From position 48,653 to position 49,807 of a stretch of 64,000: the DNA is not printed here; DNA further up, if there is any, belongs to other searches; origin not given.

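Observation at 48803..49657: Stand-alone E2 acyltransferase catalytic-domain homolog with the catalytic His replaced by Glu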

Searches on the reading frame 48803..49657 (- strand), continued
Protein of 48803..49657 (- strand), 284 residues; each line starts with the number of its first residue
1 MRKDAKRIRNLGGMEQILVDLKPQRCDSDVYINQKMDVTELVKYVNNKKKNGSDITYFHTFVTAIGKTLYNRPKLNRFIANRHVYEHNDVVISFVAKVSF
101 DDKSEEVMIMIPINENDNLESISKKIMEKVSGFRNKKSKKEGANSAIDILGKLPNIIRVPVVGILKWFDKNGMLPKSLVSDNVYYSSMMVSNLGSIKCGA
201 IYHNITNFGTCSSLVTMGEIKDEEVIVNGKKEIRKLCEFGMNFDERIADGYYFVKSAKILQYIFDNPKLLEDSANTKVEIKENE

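Call 53: search_protein_families(library=ncbifam, proteins=[L041:6821-8548:+, L041:8502-9134:+, L041:9118-9948:+, P0155, P0175, P0235], max_evalue=0.00001)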
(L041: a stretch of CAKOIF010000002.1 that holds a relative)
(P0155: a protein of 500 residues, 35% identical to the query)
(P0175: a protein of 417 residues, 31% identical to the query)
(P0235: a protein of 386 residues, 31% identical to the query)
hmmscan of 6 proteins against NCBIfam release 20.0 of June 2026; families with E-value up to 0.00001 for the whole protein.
L041:6821-8548:+ (575 aa): 103 families (the best 25 are shown)
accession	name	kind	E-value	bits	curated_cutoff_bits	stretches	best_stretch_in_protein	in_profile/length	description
NF004114.0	PRK05605.1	equivalog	8.5e-104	347.9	766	1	12-569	13-568/575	long-chain-fatty-acid--CoA ligase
NF004837.0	PRK06187.1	subfamily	9.8e-99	331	476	1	29-572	5-524/531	long-chain-fatty-acid--CoA ligase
NF006181.0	PRK08314.1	subfamily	1.1e-97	327.6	705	1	17-574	8-558/563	long-chain-fatty-acid--CoA ligase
NF005220.0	PRK06710.1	equivalog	7.8e-97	324.7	1116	1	14-574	5-557/563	long-chain-fatty-acid--CoA ligase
NF005463.0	PRK07059.1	subfamily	1.6e-76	257.9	869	1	14-569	3-555/557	long-chain-fatty-acid--CoA ligase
NF005714.0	PRK07529.1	subfamily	1.2e-74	251.8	632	1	56-570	62-576/640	acyl-CoA synthetase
NF004822.0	PRK06178.1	equivalog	2.7e-74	250.8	782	1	22-570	25-567/571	acyl-CoA synthetase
NF004229.0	PRK05677.1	subfamily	6.3e-74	249.4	879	1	18-574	9-559/563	long-chain-fatty-acid--CoA ligase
NF006523.0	PRK08974.1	equivalog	1.4e-71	241.3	884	1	15-574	4-557/561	long-chain-fatty-acid--CoA ligase FadD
NF005702.0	PRK07514.1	subfamily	5.2e-66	223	558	2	208-568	152-498/506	malonyl-CoA synthase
NF002966.0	PRK03640.1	equivalog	1.8e-64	218.1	556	2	173-571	102-481/483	o-succinylbenzoate--CoA ligase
NF006442.0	PRK08751.1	equivalog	5.9e-64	216.4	1023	1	13-568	4-556/560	long-chain fatty acid--CoA ligase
NF005801.1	PRK07656.1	equivalog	1.7e-63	215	657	1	36-566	5-499/500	FadD3 family acyl-CoA ligase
TIGR03205.1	pimA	equivalog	6.6e-63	212.9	705.6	1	34-566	23-540/541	dicarboxylate--CoA ligase PimA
NF005307.0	PRK06839.1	equivalog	2.8e-61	207.7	748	1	48-571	18-494/496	o-succinylbenzoate--CoA ligase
NF006386.0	PRK08633.1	equivalog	1.5e-57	195.1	1221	1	54-567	638-1138/1147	acyl-[ACP]--phospholipid O-acyltransferase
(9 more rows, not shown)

L041:8502-9134:+ (210 aa): 5 families
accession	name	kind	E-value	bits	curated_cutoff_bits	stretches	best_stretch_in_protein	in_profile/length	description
TIGR00530.1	AGP_acyltrn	subfamily_domain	4e-29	101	102.95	1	38-159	6-129/130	1-acylglycerol-3-phosphate O-acyltransferase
NF006386.0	PRK08633.1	equivalog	9.6e-19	66.6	1221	1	21-161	414-553/1147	acyl-[ACP]--phospholipid O-acyltransferase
NF005291.0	PRK06814.1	equivalog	1.2e-09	36.6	1349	1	21-162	426-566/1140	acyl-[ACP]--phospholipid O-acyltransferase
NF052552.1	LyOrLpactfOlsARHOCB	equivalog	9.5e-07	28.1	300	1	40-140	80-177/271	lyso-ornithine lipid O-acyltransferase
NF011593.0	PRK15018.1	equivalog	7.8e-06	25.8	501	1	50-160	68-180/245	1-acylglycerol-3-phosphate O-acyltransferase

L041:9118-9948:+ (276 aa): 2 families
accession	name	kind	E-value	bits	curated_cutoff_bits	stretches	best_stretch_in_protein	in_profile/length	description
TIGR00530.1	AGP_acyltrn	subfamily_domain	1.8e-17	63.3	102.95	1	30-121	8-102/130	1-acylglycerol-3-phosphate O-acyltransferase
NF006386.0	PRK08633.1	equivalog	7.5e-13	47.1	1221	1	13-118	416-521/1147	acyl-[ACP]--phospholipid O-acyltransferase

P0155 (500 aa): 1 family
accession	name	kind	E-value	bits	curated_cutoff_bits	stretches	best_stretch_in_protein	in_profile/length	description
TIGR01349.1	PDHac_trf_mito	equivalog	2.9e-06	26.7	445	1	405-489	350-434/437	pyruvate dehydrogenase complex dihydrolipoamide acetyltransferase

P0175 (417 aa): 0 families

P0235 (386 aa): 0 families
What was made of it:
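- Closest known: Bacterial exogenous-fatty-acid activation routes. Same: The E. coli Aas-type model (NF006386) is among the hits of both the ligase and the PlsC-like proteins (call 53).
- Gene pairing with an AMP-binding, long-chain-FA-CoA-ligase-like gene (NCBIfam best hits PRK05605 and PRK06187, E about 1e-100, below the curated cutoffs; call 53).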

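Call 56: find_homologous_proteins(query=A2, max_evalue=1e-10)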
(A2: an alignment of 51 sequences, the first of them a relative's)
Query A2 (51 sequences) (289 aa, profile of the alignment): 4749 proteins with E <= 1e-10 among 8000 candidates; the best 120 are listed.
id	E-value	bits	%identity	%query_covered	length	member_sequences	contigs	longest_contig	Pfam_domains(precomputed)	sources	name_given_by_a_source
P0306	4.6e-112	392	42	96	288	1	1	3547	PF00198.29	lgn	-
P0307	3.5e-107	376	40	94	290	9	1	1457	PF00198.29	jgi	-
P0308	1.3e-106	374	37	93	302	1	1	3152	PF00198.29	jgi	jgi:hypothetical protein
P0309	2.5e-106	373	37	93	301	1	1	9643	PF00198.29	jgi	jgi:hypothetical protein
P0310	3.2e-106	373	30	96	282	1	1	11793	PF00198.29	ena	-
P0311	3.8e-106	372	31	95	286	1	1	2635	PF00198.29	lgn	-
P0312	1.3e-105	371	31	95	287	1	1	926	PF00198.29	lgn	-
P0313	1.7e-105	370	30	96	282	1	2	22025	PF00198.29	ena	-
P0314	2.5e-105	370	33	93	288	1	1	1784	PF00198.29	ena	-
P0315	2.7e-105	370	33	93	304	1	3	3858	PF00198.29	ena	-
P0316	3.0e-105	370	31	95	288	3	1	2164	PF00198.29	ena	-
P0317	4.3e-105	369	34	96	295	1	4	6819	PF00198.29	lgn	-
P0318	5.2e-105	369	31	92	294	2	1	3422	PF00198.29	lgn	-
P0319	8.2e-105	368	31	96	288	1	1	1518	PF00198.29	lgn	-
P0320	8.7e-105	368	36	93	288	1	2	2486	PF00198.29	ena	-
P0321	1.3e-104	367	29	95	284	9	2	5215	PF00198.29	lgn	-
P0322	1.3e-104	367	31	95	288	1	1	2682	PF00198.29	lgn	-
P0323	1.4e-104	367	41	95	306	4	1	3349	PF00198.29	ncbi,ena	-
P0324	2.0e-104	367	37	94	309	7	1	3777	PF00198.29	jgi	jgi:hypothetical protein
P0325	2.2e-104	367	33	94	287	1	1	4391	PF00198.29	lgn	-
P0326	2.4e-104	367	36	97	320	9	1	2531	PF00198.29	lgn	-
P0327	2.5e-104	367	31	93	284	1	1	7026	PF00198.29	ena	-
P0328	2.6e-104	366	31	93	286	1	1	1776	PF00198.29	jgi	-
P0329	2.7e-104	366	31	95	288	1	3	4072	PF00198.29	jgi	-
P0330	3.0e-104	366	31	92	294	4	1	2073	PF00198.29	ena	-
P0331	3.6e-104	366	31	93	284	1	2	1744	PF00198.29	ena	-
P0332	4.9e-104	366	35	98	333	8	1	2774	PF00198.29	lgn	-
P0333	6.0e-104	365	32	88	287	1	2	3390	PF00198.29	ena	-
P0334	7.5e-104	365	33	88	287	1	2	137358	PF00198.29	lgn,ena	-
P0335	7.6e-104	365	41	94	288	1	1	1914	PF00198.29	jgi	jgi:2-oxoacid dehydrogenases acyltransferase (catalytic domain)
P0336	8.1e-104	365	32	93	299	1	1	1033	PF00198.29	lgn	-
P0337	9.5e-104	365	33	88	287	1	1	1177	PF00198.29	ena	-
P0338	1.0e-103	364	32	95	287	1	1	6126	PF00198.29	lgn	-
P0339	1.1e-103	364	36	96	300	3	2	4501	PF00198.29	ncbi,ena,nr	ncbi:MAG: 2-oxo acid dehydrogenase subunit E2 [Clostridia bacterium]|nr:2-oxo acid dehydrogenase sub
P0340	1.6e-103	364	32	93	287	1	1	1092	PF00198.29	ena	-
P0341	1.6e-103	364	28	93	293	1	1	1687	PF00198.29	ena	-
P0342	1.8e-103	364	33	93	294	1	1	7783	PF00198.29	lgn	-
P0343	1.9e-103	364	40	96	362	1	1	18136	PF00198.29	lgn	-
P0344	1.9e-103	364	32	95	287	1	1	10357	PF00198.29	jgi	-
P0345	2.3e-103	363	29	93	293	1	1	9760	PF00198.29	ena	-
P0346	2.4e-103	363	34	94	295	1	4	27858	PF00198.29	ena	-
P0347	2.5e-103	363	32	88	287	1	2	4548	PF00198.29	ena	-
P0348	2.7e-103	363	32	95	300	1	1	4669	PF00198.29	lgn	-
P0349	3.4e-103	363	34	96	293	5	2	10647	PF00198.29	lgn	-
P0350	3.9e-103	363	35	93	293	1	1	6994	PF00198.29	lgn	-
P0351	4.3e-103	362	31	88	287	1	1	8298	PF00198.29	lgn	-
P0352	4.4e-103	362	31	93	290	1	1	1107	PF00198.29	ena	-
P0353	4.6e-103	362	35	93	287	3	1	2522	PF00198.29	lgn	-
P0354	4.7e-103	362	31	93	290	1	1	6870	PF00198.29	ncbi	-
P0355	4.9e-103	362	34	93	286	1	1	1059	PF00198.29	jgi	-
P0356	5.3e-103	362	29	95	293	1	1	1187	PF00198.29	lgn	-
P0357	5.3e-103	362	32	88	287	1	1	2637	PF00198.29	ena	-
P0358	5.4e-103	362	32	93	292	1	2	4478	PF00198.29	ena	-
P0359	5.7e-103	362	32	88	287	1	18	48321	PF00198.29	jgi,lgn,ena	-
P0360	6.0e-103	362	32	88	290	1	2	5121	PF00198.29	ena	-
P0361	6.6e-103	362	30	93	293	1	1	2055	PF00198.29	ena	-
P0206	6.6e-103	362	40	97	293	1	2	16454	PF00198.29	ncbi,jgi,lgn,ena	-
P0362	6.9e-103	362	32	93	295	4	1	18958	PF00198.29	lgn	-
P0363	7.5e-103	362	35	96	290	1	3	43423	PF00198.29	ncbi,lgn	-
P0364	7.6e-103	362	35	96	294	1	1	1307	PF00198.29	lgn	-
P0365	7.6e-103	362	31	88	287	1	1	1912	PF00198.29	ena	-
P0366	7.6e-103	362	29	92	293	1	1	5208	PF00198.29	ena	-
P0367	7.9e-103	362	36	95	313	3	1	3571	PF00198.29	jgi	jgi:hypothetical protein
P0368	8.1e-103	362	29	93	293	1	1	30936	PF00198.29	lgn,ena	-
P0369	8.3e-103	362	36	94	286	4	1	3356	PF00198.29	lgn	-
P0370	8.5e-103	361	34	94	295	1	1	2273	PF00198.29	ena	-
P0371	8.5e-103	361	36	96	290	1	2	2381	PF00198.29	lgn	-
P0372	8.9e-103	361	30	91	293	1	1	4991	PF00198.29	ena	-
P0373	8.9e-103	361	32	93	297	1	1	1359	PF00198.29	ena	-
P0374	9.0e-103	361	33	96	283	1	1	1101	PF00198.29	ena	-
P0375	9.3e-103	361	33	88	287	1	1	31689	PF00198.29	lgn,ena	-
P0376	9.3e-103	361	29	93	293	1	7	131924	PF00198.29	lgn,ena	-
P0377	9.6e-103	361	32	88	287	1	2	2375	PF00198.29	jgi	-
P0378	9.6e-103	361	30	92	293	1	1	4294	PF00198.29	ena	-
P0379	9.7e-103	361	32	92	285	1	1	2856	PF00198.29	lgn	-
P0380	9.7e-103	361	34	88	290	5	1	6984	PF00198.29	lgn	-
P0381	9.8e-103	361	29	92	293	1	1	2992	PF00198.29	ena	-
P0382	1.0e-102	361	32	88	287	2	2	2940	PF00198.29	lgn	-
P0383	1.1e-102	361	35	95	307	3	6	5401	PF00198.29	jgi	jgi:hypothetical protein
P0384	1.1e-102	361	34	95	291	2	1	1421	PF00198.29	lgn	-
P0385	1.1e-102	361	32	88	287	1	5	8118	PF00198.29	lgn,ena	-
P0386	1.1e-102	361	30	88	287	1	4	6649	PF00198.29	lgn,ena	-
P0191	1.1e-102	361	35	93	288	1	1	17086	PF00198.29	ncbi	-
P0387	1.1e-102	361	29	92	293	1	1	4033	PF00198.29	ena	-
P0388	1.1e-102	361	33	96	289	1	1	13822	PF00198.29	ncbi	-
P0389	1.2e-102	361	35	93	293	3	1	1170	PF00198.29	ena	-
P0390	1.3e-102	361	32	93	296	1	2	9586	PF00198.29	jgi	-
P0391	1.3e-102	361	37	94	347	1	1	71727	PF00198.29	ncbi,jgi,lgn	-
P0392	1.3e-102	361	32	88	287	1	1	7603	PF00198.29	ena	-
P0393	1.3e-102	361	33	96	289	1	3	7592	PF00198.29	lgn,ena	-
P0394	1.3e-102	361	31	94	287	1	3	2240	PF00198.29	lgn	-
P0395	1.3e-102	361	32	88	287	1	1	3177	PF00198.29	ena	-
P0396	1.3e-102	361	29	92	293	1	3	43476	PF00198.29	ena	-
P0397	1.4e-102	361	34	94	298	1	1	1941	PF00198.29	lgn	-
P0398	1.4e-102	361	33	92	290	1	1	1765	PF00198.29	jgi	-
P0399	1.4e-102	361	32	89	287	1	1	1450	PF00198.29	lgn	-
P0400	1.5e-102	361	31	88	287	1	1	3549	PF00198.29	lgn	-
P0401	1.5e-102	361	31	93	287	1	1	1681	PF00198.29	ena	-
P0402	1.5e-102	361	33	96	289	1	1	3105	PF00198.29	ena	-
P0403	1.5e-102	361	33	96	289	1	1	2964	PF00198.29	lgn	-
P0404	1.6e-102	361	31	93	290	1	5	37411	PF00198.29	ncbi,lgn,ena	-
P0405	1.6e-102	361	31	88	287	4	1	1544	PF00198.29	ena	-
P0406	1.7e-102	361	32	88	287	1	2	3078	PF00198.29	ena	-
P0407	1.7e-102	360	31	93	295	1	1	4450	PF00198.29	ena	-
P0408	1.8e-102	360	31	94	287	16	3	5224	PF00198.29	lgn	-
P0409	1.8e-102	360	33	96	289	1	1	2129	PF00198.29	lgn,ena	-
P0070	1.8e-102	360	28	93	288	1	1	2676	PF00198.29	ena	-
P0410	1.8e-102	360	31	89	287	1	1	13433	PF00198.29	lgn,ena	-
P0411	1.9e-102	360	36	96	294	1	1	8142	PF00198.29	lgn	-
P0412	2.0e-102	360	37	93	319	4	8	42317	PF00198.29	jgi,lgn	jgi:hypothetical protein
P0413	2.0e-102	360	35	95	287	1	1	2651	PF00198.29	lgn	-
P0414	2.0e-102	360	30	94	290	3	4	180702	PF00198.29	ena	-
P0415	2.0e-102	360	35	93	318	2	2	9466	PF00198.29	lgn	-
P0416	2.2e-102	360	30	96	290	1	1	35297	PF00198.29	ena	-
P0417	2.3e-102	360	34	94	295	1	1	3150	PF00198.29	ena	-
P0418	2.4e-102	360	31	87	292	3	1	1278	PF00198.29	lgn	-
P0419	2.4e-102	360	32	88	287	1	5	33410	PF00198.29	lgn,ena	-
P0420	2.4e-102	360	38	94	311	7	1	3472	PF00198.29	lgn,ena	-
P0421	2.5e-102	360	29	92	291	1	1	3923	PF00198.29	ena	-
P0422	2.5e-102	360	31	89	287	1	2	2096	PF00198.29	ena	-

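Call 57: find_encoding_contigs(protein=P0334, flank=5000, max_places=2)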
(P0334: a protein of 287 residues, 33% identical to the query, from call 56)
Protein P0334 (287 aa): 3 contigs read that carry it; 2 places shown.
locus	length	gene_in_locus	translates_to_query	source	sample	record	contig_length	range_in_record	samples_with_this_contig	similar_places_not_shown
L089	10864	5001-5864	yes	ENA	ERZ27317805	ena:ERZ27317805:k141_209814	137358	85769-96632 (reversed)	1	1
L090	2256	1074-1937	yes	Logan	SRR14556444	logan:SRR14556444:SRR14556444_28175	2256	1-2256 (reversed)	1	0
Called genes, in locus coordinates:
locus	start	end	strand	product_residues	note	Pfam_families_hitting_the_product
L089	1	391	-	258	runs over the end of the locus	PF01553:Acyltransferase (faint)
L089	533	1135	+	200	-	PF14196:ATC_hydrolase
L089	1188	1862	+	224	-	PF00072:Response_reg, PF00486:Trans_reg_C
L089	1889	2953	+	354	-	PF00512:HisKA, PF02518:HATPase_c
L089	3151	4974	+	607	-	PF06480:FtsH_ext, PF06068:TIP49 (faint), PF00004:AAA, PF07728:AAA_5 (weak), PF17862:AAA_lid_3, PF01434:Peptidase_M41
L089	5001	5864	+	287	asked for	PF00198:2-oxoacid_dh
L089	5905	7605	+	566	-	PF00501:AMP-binding, PF13193:AMP-binding_C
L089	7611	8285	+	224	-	PF09335:VTT_dom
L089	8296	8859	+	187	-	PF01066:CDP-OH_P_transf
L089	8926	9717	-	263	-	PF12697:Abhydrolase_6 (weak)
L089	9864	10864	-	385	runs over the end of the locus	PF01594:AI-2E_transport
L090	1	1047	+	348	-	?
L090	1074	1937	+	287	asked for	PF00198:2-oxoacid_dh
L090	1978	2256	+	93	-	?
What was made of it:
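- VTT/DedA plus CDP-OH_P_transf (L089; call 57).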

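Call 58: find_encoding_contigs(protein=P0376, flank=5000, max_places=2)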
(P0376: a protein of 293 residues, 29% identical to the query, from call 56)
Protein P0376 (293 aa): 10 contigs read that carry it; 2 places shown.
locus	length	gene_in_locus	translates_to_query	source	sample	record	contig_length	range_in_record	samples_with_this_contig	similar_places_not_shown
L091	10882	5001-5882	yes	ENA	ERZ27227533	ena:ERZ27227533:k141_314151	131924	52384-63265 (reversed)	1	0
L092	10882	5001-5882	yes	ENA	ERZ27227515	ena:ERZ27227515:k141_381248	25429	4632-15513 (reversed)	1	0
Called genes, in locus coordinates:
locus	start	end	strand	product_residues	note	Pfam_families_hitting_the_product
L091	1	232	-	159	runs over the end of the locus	PF02620:YceD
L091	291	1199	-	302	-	PF01261:AP_endonuc_2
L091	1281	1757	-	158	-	PF07963:N_methyl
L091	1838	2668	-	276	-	PF07963:N_methyl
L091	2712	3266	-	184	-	PF03602:Cons_hypoth95, PF02005:TRM (weak), PF05175:MTS (weak), PF06325:PrmA (weak), PF02475:TRM5-TYW2_MTfase (weak), PF13847:Methyltransf_31 (weak), PF09445:Methyltransf_15 (weak)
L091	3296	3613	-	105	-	PF08863:YolD (weak)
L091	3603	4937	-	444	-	PF00817:IMS, PF11798:IMS_HHH (faint), PF11799:IMS_C (weak)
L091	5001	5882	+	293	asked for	PF00198:2-oxoacid_dh (weak)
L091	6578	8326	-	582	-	PF00664:ABC_membrane, PF00005:ABC_tran, PF02463:SMC_N (weak)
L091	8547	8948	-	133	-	PF07943:PBP5_C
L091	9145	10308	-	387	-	PF14243:R2K_3 (weak), PF18299:R2K_2 (weak)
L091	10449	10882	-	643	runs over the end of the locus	PF04055:Radical_SAM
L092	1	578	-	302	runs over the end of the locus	PF01261:AP_endonuc_2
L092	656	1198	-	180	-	PF07963:N_methyl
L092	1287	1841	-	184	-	PF07963:N_methyl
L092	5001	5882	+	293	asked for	PF00198:2-oxoacid_dh (weak)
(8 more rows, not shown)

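Call 59: find_encoding_contigs(protein=P0414, flank=5000, max_places=2)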
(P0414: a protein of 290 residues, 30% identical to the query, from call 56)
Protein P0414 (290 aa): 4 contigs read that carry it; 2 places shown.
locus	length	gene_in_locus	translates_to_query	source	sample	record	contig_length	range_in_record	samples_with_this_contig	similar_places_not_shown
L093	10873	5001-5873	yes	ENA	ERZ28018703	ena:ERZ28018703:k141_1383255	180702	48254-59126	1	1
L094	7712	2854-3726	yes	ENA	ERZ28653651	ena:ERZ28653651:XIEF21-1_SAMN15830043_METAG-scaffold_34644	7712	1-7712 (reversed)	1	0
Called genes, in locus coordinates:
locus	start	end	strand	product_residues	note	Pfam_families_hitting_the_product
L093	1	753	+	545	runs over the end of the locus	PF00501:AMP-binding, PF13193:AMP-binding_C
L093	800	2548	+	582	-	PF01855:POR_N, PF12837:Fer4_6 (faint), PF02775:TPP_enzyme_C, PF00037:Fer4 (faint), PF12797:Fer4_2 (faint)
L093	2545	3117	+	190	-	PF01558:POR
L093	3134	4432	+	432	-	PF00501:AMP-binding, PF04443:LuxE (faint), PF14535:AMP-binding_C_2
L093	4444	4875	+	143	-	PF19571:ACT_8, PF01842:ACT, PF22629:ACT_AHAS_ss (weak)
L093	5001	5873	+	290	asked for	PF00198:2-oxoacid_dh (weak)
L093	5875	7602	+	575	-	PF00501:AMP-binding, PF13193:AMP-binding_C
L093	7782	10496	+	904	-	PF21423:AhtL-like_1st, PF00384:Molybdopterin, PF01568:Molydop_binding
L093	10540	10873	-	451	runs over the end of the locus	PF20769:YPEB_N, PF14620:YPEB_PepSY1-2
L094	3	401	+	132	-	?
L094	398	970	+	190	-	PF01558:POR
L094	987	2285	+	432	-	PF00501:AMP-binding, PF04443:LuxE (faint), PF14535:AMP-binding_C_2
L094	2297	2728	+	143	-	PF19571:ACT_8, PF01842:ACT, PF22629:ACT_AHAS_ss (weak)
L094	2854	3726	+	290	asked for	PF00198:2-oxoacid_dh (weak)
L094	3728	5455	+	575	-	PF00501:AMP-binding, PF13193:AMP-binding_C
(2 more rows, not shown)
